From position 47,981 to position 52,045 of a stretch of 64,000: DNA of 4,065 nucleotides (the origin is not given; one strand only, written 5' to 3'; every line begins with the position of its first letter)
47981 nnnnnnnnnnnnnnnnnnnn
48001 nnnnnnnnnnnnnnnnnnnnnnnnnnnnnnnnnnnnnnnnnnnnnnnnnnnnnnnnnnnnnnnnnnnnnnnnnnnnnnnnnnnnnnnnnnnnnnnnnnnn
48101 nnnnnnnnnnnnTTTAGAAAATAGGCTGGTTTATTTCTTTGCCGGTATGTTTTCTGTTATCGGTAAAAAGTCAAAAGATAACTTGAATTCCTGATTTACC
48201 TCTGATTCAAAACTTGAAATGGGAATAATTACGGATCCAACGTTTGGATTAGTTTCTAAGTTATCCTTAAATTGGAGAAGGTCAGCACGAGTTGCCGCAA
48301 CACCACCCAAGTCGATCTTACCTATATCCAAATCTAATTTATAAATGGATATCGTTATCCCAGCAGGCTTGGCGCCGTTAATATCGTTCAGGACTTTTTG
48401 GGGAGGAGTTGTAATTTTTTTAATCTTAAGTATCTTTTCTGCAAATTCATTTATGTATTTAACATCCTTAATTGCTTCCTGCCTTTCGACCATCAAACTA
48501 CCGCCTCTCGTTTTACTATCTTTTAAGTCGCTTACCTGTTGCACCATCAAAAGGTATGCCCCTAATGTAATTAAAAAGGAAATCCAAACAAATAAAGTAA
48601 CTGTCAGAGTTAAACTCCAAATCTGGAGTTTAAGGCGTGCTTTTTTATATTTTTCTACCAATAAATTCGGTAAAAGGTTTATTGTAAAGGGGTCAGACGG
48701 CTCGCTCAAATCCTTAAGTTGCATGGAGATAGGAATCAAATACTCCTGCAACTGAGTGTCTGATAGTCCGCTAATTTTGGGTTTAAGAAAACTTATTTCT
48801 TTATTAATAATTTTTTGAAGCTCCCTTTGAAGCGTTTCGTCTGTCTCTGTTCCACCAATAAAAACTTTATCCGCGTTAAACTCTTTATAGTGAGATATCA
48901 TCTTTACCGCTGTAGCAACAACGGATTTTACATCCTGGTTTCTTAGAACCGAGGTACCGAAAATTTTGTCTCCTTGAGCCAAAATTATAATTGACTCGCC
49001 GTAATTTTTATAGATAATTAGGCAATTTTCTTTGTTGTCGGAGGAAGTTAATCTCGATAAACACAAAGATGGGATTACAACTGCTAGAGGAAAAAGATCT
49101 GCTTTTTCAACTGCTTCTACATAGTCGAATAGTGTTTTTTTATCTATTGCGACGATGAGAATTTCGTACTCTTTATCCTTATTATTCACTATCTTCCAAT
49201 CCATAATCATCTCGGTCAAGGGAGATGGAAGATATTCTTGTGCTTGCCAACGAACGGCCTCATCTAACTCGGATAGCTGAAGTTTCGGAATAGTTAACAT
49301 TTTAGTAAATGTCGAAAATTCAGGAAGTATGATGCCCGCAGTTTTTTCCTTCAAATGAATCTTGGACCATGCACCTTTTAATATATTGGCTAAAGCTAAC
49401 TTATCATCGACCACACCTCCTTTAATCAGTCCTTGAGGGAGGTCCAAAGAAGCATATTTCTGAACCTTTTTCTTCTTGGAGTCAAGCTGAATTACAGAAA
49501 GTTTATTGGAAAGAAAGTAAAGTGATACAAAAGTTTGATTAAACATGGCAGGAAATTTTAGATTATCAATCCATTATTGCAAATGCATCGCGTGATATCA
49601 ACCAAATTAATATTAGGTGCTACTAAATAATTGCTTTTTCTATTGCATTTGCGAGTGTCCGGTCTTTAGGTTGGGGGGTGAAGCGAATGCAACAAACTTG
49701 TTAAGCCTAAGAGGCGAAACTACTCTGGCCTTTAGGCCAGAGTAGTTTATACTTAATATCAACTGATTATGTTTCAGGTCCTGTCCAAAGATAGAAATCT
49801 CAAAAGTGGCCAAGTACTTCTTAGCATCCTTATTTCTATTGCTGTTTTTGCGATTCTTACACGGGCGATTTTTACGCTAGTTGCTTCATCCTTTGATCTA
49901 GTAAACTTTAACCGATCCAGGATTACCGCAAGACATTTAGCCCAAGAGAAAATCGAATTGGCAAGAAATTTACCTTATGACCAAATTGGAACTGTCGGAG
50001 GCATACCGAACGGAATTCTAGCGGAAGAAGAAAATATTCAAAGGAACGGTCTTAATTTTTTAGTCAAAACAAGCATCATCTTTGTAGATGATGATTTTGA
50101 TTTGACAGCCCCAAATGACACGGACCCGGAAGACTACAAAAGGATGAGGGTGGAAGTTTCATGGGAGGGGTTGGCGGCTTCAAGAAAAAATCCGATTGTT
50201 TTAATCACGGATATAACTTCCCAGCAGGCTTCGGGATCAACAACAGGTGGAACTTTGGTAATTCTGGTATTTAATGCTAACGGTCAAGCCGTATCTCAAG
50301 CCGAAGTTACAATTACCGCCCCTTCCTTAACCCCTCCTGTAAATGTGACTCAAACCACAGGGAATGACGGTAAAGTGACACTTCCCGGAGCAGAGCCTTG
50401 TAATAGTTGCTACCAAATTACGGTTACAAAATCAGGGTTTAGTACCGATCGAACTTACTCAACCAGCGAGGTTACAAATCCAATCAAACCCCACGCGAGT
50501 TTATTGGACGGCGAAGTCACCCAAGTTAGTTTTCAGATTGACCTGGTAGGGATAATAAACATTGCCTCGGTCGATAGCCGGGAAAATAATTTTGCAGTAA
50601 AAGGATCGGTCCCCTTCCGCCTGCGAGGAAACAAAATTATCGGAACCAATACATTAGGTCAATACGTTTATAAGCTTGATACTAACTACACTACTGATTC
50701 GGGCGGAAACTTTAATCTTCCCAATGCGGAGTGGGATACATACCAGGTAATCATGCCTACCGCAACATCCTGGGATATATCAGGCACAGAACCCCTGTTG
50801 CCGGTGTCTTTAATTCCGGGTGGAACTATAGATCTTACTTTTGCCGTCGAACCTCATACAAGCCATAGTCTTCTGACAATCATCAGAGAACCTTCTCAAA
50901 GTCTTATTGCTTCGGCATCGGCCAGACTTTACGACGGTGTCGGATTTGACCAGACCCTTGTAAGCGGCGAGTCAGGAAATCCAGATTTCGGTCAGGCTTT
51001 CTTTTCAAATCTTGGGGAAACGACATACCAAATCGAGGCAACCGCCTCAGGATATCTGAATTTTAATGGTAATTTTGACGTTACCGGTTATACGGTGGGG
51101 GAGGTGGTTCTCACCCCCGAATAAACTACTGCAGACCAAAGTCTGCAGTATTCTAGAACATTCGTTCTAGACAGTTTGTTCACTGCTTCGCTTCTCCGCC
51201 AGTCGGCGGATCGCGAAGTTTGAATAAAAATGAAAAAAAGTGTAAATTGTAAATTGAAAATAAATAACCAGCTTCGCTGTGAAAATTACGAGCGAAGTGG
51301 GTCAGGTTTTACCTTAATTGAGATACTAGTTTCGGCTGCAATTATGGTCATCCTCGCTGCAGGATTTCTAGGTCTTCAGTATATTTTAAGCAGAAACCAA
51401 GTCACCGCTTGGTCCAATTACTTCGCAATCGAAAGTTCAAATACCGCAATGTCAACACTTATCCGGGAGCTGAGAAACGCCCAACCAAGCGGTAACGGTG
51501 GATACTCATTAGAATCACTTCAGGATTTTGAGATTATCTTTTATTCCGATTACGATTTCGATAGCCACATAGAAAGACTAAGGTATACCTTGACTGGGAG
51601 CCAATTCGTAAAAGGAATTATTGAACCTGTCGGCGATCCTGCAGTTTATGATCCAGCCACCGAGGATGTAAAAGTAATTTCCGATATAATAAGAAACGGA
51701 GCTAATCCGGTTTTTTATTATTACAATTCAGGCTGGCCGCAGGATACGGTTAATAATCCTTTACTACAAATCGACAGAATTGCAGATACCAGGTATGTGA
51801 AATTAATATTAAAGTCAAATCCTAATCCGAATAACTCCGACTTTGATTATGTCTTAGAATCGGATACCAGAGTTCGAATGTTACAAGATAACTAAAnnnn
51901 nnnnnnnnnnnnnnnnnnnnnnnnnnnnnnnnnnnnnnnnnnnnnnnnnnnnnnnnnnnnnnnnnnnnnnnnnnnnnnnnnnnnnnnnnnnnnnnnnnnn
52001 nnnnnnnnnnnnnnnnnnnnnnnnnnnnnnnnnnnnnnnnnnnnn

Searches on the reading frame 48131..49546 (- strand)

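Call 8: search_protein_families(library=pfam, proteins=[window:48131-49546:-], max_evalue=0.01)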
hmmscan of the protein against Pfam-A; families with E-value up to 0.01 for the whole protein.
window:48131-49546:- (471 aa): 3 families
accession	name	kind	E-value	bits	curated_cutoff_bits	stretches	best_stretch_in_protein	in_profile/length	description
PF11104.14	PilM_2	-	1.6e-15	57.4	27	1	18-165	11-164/340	Type IV pilus assembly protein PilM;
PF05137.18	PilN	-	0.0014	19.1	22.8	1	385-458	2-76/78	Fimbrial assembly protein (PilN)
PF22028.2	DUF6934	-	0.0059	17.1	27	0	194-268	55-130/145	Family of unknown function (DUF6934)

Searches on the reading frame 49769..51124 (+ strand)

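Call 65: search_protein_families(library=pfam, proteins=[window:49769-51124:+], max_evalue=0.001)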
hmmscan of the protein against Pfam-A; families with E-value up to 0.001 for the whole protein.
window:49769-51124:+ (451 aa): 1 family
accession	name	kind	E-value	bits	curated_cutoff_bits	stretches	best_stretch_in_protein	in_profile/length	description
PF13620.12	CarboxypepD_reg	-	1.8e-09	38.2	32.3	1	167-229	6-64/82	Carboxypeptidase regulatory-like domain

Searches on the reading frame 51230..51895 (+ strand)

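Call 65: search_protein_families(library=pfam, proteins=[window:51230-51895:+], max_evalue=0.001)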
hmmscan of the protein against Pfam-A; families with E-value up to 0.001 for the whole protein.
window:51230-51895:+ (221 aa): 1 family
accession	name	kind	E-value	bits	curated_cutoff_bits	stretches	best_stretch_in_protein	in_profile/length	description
PF07963.17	N_methyl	-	1.5e-05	24.8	21.2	1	25-46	5-26/27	Prokaryotic N-terminal methylation motif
